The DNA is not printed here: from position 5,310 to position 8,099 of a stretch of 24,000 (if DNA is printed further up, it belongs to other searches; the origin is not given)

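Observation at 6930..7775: Modular array of CXXCH sites alternating with non-canonical CX5CH / CX9CH sites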

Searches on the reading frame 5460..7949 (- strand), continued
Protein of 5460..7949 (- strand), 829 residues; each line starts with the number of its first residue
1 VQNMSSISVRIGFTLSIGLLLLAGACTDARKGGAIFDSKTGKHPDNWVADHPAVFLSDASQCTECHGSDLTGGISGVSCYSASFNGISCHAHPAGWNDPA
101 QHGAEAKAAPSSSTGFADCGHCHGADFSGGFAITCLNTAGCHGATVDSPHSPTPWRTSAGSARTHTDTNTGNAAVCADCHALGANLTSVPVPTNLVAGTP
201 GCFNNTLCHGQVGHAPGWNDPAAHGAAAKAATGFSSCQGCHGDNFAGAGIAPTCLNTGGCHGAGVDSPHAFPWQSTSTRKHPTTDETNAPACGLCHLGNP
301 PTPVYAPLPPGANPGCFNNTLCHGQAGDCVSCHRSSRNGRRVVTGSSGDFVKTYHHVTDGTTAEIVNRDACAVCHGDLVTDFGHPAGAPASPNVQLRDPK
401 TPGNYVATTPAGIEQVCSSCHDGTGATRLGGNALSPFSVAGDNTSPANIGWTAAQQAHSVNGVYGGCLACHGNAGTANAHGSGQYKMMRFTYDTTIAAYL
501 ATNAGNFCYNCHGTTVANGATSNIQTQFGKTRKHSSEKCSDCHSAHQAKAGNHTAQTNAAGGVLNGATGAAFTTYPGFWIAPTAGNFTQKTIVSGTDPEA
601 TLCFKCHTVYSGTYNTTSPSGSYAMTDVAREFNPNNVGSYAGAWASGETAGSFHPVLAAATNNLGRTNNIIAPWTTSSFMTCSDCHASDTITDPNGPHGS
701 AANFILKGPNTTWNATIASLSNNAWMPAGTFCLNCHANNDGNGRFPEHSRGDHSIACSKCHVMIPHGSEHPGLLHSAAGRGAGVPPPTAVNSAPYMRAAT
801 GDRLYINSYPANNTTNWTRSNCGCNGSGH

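Call 24: find_encoding_contigs(protein=P0090, flank=10000, max_places=1)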
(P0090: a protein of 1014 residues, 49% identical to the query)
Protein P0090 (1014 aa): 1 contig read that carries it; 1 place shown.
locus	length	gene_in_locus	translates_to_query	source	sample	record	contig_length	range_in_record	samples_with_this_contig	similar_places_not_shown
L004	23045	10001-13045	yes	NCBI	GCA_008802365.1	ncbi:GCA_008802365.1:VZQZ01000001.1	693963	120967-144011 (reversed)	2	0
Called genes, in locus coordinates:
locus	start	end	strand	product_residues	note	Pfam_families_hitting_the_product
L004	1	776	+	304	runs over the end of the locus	PF02653:BPD_transp_2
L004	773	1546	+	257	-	PF00005:ABC_tran, PF13304:AAA_21 (faint), PF12399:BCA_ABC_TP_C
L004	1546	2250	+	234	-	PF00005:ABC_tran, PF13304:AAA_21 (faint)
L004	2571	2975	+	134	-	PF01361:Tautomerase (faint), PF14552:Tautomerase_2 (faint)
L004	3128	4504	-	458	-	PF13091:PLDc_2, PF00614:PLDc (faint), PF13091:PLDc_2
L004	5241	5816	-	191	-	PF01872:RibD_C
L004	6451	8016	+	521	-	PF00682:HMGL-like, PF22617:HCS_D2, PF08502:LeuA_dimer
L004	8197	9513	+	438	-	-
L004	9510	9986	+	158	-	-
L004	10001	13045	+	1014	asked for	PF02085:Cytochrom_CIII (faint), PF14522:Cytochrome_C7 (faint), PF14537:Cytochrom_c3_2 (faint), PF22113:Mtrc-MtrF_II-IV_dom (faint)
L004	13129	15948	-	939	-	PF01590:GAF (weak), PF13492:GAF_3 (faint), PF01590:GAF, PF13185:GAF_2, PF00158:Sigma54_activat, PF14532:Sigma54_activ_2, PF07724:AAA_2 (faint), PF25601:AAA_lid_14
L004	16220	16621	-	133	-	-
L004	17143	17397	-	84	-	-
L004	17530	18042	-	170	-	PF13511:DUF4124, PF00462:Glutaredoxin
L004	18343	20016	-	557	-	PF00753:Lactamase_B, PF12706:Lactamase_B_2, PF23023:Anti-Pycsar_Apyc1 (faint), PF22505:RNase_J_b_CASP, PF07521:RMMBL, PF17770:RNase_J_C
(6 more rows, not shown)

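Call 25: find_encoding_contigs(protein=P0025, flank=10000, max_places=1)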
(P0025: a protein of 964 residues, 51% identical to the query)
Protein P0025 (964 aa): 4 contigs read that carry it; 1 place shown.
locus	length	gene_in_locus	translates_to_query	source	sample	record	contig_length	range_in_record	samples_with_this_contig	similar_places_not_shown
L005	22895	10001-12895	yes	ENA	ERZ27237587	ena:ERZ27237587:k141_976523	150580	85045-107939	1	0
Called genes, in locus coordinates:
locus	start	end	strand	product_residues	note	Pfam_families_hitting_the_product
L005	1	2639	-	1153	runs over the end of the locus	PF07731:Cu-oxidase_2 (faint)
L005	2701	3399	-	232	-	PF01346:FKBP_N, PF00254:FKBP_C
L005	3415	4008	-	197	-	PF01346:FKBP_N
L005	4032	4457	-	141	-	PF00072:Response_reg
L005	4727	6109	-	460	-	PF00072:Response_reg, PF00158:Sigma54_activat, PF01078:Mg_chelatase (faint), PF14532:Sigma54_activ_2, PF00004:AAA (weak), PF07728:AAA_5 (weak), PF25601:AAA_lid_14, PF02954:HTH_8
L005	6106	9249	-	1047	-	PF00989:PAS, PF13426:PAS_9, PF08448:PAS_4, PF00989:PAS, PF08448:PAS_4, PF00989:PAS, PF08448:PAS_4, PF13426:PAS_9, +8 more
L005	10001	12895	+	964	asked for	PF14522:Cytochrome_C7 (faint)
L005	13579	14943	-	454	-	PF00072:Response_reg, PF00158:Sigma54_activat, PF14532:Sigma54_activ_2, PF00004:AAA (weak), PF07728:AAA_5 (weak), PF25601:AAA_lid_14, PF02954:HTH_8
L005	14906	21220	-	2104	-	PF14417:MEDS, PF01590:GAF, PF13185:GAF_2, PF08447:PAS_3, PF08448:PAS_4, PF01590:GAF, PF13185:GAF_2, PF13492:GAF_3, +21 more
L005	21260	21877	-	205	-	PF14417:MEDS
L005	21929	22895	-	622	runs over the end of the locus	PF00989:PAS, PF08448:PAS_4, PF00989:PAS, PF08448:PAS_4, PF08447:PAS_3, PF13426:PAS_9, PF00989:PAS, PF08448:PAS_4, +3 more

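Call 26: find_encoding_contigs(protein=P0022, flank=10000, max_places=1)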
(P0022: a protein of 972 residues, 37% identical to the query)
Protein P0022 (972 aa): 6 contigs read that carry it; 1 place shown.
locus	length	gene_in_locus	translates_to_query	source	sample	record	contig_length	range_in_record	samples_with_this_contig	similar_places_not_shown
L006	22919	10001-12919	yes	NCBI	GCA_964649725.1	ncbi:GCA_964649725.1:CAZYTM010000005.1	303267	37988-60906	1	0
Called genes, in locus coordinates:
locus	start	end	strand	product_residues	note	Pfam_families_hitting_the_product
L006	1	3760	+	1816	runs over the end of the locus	PF13415:Beta-prop_FBX42, PF24681:Kelch_KLHDC2_KLHL20_DRC7, PF13415:Beta-prop_FBX42, PF24981:Beta-prop_ATRN-LZTR1, PF24681:Kelch_KLHDC2_KLHL20_DRC7, PF18998:Flg_new_2, PF17957:Big_7, PF17957:Big_7, +17 more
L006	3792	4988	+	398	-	-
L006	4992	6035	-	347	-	PF08240:ADH_N, PF00107:ADH_zinc_N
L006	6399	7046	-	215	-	-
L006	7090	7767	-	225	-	-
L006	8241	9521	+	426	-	-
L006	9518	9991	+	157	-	-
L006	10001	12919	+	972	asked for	PF14537:Cytochrom_c3_2 (faint), PF14522:Cytochrome_C7 (faint)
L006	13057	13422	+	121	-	PF07238:PilZ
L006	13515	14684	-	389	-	PF00155:Aminotran_1_2, PF00266:Aminotran_5, PF01212:Beta_elim_lyase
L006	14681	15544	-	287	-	PF01592:NifU_N, PF04324:Fer2_BFD, PF01106:NifU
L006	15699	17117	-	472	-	PF02878:PGM_PMM_I, PF02879:PGM_PMM_II, PF02880:PGM_PMM_III, PF00408:PGM_PMM_IV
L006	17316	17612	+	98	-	PF20657:DUF6811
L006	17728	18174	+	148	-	PF00293:NUDIX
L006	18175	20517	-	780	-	PF00989:PAS, PF08448:PAS_4, PF08447:PAS_3, PF13426:PAS_9, PF00990:GGDEF, PF00563:EAL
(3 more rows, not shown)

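Call 51: predict_structure(alignment_id=A2)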
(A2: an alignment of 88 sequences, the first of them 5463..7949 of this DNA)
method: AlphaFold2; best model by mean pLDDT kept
length: 829 residues; sequences in the alignment: 88
mean_pLDDT: 51.1   pTM: 0.35
mean pLDDT of the five models: 51.1, 50.7, 48.6, 47.0, 46.3
residues with pLDDT >= 90: 8; 70-90: 182; 50-70: 171; < 50: 468
segments of 3 or more residues with pLDDT < 50: 270-274, 299-317, 324-360, 362-365, 381-392, 423-492, 513-730, 735-754, 757-829
pLDDT, mean of each block of 10 residues (from residue 1): 67 91 65 68 77 80 85 81 67 73 86 85 81 71 65 53 73 79 59 62 56 67 81 81 75 69 61 57 80 66 40 47 42 34 38 46 53 60 41 60 70 63 47 39 28 35 45 42 36 53 56 43 33 36 35 31 27 29 28 33 29 31 27 31 38 29 27 29 34 34 34 43 43 45 40 46 31 31 38 42 41 35 34
secondary structure, 60 per line:
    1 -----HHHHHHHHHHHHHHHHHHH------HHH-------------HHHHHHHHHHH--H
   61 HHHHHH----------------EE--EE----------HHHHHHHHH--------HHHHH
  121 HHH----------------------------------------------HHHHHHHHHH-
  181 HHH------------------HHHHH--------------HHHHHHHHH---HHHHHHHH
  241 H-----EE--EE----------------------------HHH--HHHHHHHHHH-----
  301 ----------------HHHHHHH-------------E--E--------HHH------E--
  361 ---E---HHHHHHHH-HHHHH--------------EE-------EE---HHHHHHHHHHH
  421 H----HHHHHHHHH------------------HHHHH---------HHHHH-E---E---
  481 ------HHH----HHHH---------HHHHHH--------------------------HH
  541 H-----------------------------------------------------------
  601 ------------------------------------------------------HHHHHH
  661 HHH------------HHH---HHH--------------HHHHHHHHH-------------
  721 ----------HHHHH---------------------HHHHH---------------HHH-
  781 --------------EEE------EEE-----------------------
elements in order (helices of 4 or more, strands of 3 or more residues): H6-24 H47-57 H60-66 H99-107 H116-123 H170-179 H202-206 H221-229 H233-241 H286-295 H317-323 H368-375 H377-381 H410-421 H426-434 H453-457 H467-471 H494-497 H507-512 H655-663 H699-707 H731-735 H757-761 E795-797 E804-806

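Call 71: find_encoding_contigs(protein=P0004, flank=8000, max_places=1)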
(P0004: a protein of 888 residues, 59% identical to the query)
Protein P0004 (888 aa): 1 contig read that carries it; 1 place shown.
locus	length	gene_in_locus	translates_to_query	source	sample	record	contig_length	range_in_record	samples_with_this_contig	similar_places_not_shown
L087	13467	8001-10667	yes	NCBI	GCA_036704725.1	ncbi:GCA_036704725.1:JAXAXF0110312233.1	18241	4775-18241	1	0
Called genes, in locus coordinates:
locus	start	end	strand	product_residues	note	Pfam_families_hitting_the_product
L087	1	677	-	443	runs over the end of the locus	PF03916:NrfD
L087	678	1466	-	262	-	PF13484:Fer4_16 (faint), PF13237:Fer4_10 (faint), PF25160:LdpA_Fe-S-bd (faint), PF12838:Fer4_7, PF13247:Fer4_11, PF13187:Fer4_9 (weak), PF00037:Fer4 (weak), PF12838:Fer4_7 (weak), +6 more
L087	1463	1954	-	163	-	PF14522:Cytochrome_C7 (faint), PF14537:Cytochrom_c3_2 (faint)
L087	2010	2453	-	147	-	PF03899:ATP-synt_I (weak)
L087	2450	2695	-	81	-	PF09527:ATPase_gene1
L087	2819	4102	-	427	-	PF00202:Aminotran_3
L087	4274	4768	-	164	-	PF03205:MobB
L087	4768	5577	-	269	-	PF00902:TatC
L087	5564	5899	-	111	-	PF02416:TatA_B_E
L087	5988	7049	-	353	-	PF00089:Trypsin, PF10459:Peptidase_S46 (faint), PF13365:Trypsin_2, PF00595:PDZ, PF13180:PDZ_2, PF17820:PDZ_6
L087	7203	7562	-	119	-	PF14819:QueF_N (weak), PF14489:QueF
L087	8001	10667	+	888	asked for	PF02085:Cytochrom_CIII (faint), PF09699:Paired_CXXCH_1 (faint), PF14522:Cytochrome_C7 (faint), PF22113:Mtrc-MtrF_II-IV_dom (faint), PF14537:Cytochrom_c3_2 (faint)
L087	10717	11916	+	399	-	PF05140:ResB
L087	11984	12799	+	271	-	PF01578:Cytochrom_C_asm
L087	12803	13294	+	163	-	-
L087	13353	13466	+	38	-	?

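Call 72: find_encoding_contigs(protein=P0008, flank=8000, max_places=1)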
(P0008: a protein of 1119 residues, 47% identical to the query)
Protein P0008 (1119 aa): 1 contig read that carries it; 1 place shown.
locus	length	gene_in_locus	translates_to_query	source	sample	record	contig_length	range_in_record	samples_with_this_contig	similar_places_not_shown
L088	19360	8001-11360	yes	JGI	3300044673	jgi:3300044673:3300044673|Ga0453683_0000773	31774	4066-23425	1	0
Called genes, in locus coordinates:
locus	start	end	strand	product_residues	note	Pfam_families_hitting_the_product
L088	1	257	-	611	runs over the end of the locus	PF20695:UbiD_N, PF01977:UbiD, PF20696:UbiD_C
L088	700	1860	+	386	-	PF13433:Peripla_BP_5, PF13458:Peripla_BP_6, PF01094:ANF_receptor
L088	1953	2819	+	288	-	PF02653:BPD_transp_2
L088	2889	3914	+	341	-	PF02653:BPD_transp_2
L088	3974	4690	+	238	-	PF00005:ABC_tran, PF13304:AAA_21 (faint), PF12399:BCA_ABC_TP_C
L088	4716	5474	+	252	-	PF00005:ABC_tran, PF13304:AAA_21 (faint)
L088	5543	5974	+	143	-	PF00571:CBS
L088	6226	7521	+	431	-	-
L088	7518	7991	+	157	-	-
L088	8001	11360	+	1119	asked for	PF09699:Paired_CXXCH_1 (faint), PF14522:Cytochrome_C7 (faint), PF14537:Cytochrom_c3_2 (faint)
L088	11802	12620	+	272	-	-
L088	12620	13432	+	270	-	PF01578:Cytochrom_C_asm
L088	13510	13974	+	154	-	-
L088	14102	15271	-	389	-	PF00266:Aminotran_5, PF00155:Aminotran_1_2 (weak), PF01212:Beta_elim_lyase (weak)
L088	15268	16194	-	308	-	PF01592:NifU_N, PF04324:Fer2_BFD, PF01106:NifU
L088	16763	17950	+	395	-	PF02417:Chromate_transp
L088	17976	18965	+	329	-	PF28492:Beta_helix_4, PF05048:NosD, PF13229:Beta_helix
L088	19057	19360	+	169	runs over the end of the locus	PF13511:DUF4124 (weak)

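Call 73: find_encoding_contigs(protein=P0003, flank=8000, max_places=1)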
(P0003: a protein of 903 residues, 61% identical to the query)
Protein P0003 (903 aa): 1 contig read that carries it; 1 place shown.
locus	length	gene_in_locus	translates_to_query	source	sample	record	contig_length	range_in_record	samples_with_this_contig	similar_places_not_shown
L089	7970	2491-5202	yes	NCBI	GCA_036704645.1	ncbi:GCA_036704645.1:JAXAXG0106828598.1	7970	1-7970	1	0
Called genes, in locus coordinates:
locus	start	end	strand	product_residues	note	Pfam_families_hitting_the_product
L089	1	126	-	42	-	?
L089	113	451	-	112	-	PF02416:TatA_B_E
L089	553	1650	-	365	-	PF00089:Trypsin, PF10459:Peptidase_S46 (faint), PF13365:Trypsin_2, PF00595:PDZ (weak), PF13180:PDZ_2, PF17820:PDZ_6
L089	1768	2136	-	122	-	PF14819:QueF_N (weak), PF14489:QueF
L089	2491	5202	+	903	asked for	PF09699:Paired_CXXCH_1 (faint), PF14537:Cytochrom_c3_2 (faint)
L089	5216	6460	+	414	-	PF05140:ResB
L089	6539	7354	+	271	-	PF01578:Cytochrom_C_asm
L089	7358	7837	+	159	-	-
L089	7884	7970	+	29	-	?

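Call 74: find_encoding_contigs(protein=P0001, flank=8000, max_places=1)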
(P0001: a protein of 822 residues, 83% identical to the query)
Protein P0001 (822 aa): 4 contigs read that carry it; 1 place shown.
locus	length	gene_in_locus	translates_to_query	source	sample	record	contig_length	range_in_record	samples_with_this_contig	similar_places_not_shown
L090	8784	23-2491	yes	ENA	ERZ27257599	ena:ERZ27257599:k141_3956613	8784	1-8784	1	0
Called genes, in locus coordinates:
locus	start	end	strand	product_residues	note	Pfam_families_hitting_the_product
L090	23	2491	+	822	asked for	PF14522:Cytochrome_C7 (faint), PF09699:Paired_CXXCH_1 (faint), PF14537:Cytochrom_c3_2 (faint), PF22113:Mtrc-MtrF_II-IV_dom (weak)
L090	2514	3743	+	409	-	PF05140:ResB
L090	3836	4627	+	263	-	PF01578:Cytochrom_C_asm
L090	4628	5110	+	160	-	-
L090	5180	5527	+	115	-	-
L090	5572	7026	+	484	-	PF02310:B12-binding, PF04055:Radical_SAM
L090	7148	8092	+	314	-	PF14522:Cytochrome_C7 (faint)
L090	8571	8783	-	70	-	?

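Call 75: find_encoding_contigs(protein=P0005, flank=8000, max_places=1)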
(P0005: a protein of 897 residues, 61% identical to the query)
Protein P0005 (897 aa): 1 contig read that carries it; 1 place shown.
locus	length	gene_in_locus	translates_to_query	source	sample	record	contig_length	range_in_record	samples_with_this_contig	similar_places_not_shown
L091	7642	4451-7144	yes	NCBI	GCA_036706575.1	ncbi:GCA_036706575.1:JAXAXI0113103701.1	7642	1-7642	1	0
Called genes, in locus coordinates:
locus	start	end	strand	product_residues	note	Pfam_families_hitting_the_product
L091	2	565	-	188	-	?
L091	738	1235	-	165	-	PF03205:MobB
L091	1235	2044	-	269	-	PF00902:TatC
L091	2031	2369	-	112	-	PF02416:TatA_B_E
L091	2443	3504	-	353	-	PF00089:Trypsin, PF10459:Peptidase_S46 (faint), PF13365:Trypsin_2, PF00595:PDZ, PF13180:PDZ_2, PF17820:PDZ_6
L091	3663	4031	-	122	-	PF14819:QueF_N (weak), PF14489:QueF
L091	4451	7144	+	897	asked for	PF09699:Paired_CXXCH_1 (faint), PF14522:Cytochrome_C7 (faint), PF14537:Cytochrom_c3_2 (faint)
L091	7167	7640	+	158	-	?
